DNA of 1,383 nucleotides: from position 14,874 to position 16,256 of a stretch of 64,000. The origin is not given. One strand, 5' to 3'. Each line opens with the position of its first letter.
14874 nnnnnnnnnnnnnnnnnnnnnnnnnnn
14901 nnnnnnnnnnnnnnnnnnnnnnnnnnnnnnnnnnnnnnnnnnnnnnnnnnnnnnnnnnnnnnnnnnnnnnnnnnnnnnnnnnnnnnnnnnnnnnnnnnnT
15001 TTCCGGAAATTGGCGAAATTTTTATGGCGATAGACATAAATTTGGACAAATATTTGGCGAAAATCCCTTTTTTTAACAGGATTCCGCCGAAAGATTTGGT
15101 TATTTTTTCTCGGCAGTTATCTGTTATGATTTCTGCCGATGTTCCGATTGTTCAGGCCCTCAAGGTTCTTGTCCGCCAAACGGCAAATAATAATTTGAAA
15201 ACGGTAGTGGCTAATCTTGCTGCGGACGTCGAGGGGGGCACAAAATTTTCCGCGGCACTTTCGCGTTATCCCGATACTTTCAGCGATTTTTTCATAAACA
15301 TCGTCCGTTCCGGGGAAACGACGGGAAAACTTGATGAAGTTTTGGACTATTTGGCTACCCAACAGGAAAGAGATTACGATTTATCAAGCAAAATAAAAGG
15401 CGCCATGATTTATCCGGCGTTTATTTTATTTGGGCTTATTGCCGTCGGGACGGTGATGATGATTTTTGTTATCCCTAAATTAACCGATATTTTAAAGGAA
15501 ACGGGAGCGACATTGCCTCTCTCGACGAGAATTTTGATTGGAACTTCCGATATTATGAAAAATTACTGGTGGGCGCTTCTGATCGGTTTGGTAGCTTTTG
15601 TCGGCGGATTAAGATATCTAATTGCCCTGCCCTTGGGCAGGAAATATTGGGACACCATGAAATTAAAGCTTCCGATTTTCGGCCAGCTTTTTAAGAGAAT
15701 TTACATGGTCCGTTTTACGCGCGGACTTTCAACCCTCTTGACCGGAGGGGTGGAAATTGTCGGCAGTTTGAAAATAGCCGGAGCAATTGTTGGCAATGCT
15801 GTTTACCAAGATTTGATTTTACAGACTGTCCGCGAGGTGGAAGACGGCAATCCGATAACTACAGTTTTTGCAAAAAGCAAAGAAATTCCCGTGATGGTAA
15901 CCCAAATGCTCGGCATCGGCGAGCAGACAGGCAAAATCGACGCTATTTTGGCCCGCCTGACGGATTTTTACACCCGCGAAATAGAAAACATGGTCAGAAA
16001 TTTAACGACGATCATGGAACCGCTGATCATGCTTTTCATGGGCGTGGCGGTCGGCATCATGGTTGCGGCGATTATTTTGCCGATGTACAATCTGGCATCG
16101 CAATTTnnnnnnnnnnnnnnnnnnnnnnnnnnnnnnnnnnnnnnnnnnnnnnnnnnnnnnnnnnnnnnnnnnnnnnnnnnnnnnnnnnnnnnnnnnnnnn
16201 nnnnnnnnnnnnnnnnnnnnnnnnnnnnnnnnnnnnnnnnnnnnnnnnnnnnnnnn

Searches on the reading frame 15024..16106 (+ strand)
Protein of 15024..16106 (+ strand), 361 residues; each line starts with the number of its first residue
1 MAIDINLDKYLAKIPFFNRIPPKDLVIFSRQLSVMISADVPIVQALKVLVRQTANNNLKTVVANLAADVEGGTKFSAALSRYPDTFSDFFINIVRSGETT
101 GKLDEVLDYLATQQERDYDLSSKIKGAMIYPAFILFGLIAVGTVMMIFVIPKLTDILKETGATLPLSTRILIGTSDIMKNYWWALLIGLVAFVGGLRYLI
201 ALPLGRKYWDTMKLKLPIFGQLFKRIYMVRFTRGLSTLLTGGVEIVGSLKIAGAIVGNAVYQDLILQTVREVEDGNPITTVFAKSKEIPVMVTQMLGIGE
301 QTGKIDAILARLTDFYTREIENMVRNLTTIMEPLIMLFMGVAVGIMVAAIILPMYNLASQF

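Call 9: search_protein_families(library=pfam, proteins=[window:15024-16106:+], max_evalue=0.01)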
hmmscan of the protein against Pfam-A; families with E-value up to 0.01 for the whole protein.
window:15024-16106:+ (361 aa): 1 family
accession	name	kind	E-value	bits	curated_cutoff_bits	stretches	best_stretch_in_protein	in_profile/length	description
PF00482.28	T2SSF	-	3.3e-58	195.5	25.2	2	28-151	1-125/125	Type II secretion system (T2SS), protein F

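Call 25: find_related_loci(query=window:15024-16106:+, collection=genome_contigs, flank=4000)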
Query window:15024-16106:+ (361 aa) in genome_contigs; peptide patterns used: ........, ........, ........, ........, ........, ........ (x = any residue, [..] = any of these).
293 stretches matched a pattern; 258 encode a relative of the query (tblastn E <= 1e-3); the best 80 are kept; 80 distinct loci.
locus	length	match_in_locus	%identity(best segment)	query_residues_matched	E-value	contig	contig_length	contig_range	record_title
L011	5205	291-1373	86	1-361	0e+0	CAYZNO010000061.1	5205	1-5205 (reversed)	MAG TPA_asm: uncultured Gammaproteobacteria bacterium isolate binchicken_co274_53 genome assembly, contig: NODE_37441_le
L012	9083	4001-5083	83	1-361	0e+0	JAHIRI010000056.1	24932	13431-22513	MAG: Patescibacteria group bacterium isolate MM_PC_MetaG.mb.12 MM_PC_MetaG.mb.12_k141_1120946, whole genome shotgun sequ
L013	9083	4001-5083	82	1-361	0e+0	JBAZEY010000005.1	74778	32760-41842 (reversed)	MAG: Patescibacteria group bacterium isolate SO_2017_LW3_137 NODE_680_length_74778_cov_6.223078_LW162_2017, whole genome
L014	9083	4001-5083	82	1-361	0e+0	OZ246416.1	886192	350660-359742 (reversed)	MAG: uncultured Gammaproteobacteria bacterium isolate binchicken_co266_193 genome assembly, chromosome: 1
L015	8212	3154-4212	75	9-361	8e-179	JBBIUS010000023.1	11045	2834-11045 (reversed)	MAG: Candidatus Falkowbacteria bacterium isolate ETS170220_bin_59 NODE_5267_length_11045_cov_5.08811, whole genome shotg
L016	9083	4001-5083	83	1-361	0e+0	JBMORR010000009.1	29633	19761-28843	MAG: Patescibacteria group bacterium isolate Betzabe_MAG185 MAG185_9, whole genome shotgun sequence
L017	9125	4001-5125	59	1-360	4e-148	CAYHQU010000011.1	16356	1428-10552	MAG TPA_asm: uncultured Gammaproteobacteria bacterium isolate ERP119705_co14_218 genome assembly, contig: NODE_3870_leng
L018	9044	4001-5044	58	14-361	9e-139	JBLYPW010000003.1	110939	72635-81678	MAG: Candidatus Komeilibacteria bacterium isolate KTG4t2parc2 KTG4t2parc2_contig_3, whole genome shotgun sequence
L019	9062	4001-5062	56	6-359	6e-138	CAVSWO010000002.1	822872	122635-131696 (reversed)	MAG: Candidatus Kerfeldbacteria bacterium isolate MFD05684.bin.1.15 genome assembly, contig: contig_23211, whole genome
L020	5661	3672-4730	55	9-361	1e-136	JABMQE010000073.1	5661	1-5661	MAG: Candidatus Falkowbacteria bacterium isolate bin.303 k141_3958982, whole genome shotgun sequence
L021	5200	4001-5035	59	17-361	1e-135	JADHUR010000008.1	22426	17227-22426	MAG: Patescibacteria group bacterium isolate BS150m-G51 BS-150m-C1951, whole genome shotgun sequence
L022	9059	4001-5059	55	6-358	2e-135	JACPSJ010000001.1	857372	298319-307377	MAG: Candidatus Kerfeldbacteria bacterium isolate NC_groundwater_702_Ag_S-0.2um_58_11 S36_SO-2_scaffold_22101, whole gen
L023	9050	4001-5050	55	10-359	2e-135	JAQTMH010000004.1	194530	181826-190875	MAG: Patescibacteria group bacterium isolate STA_36 NODE_146_length_194530_cov_5.288447_Sandtown_A, whole genome shotgun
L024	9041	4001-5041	56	13-359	2e-135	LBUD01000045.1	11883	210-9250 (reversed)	MAG: Parcubacteria group bacterium GW2011_GWA2_38_13 US74_C0045, whole genome shotgun sequence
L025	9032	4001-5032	56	16-359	6e-134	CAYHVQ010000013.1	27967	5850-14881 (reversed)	MAG TPA_asm: uncultured Gammaproteobacteria bacterium isolate ERP119705_co15_630 genome assembly, contig: NODE_1417_leng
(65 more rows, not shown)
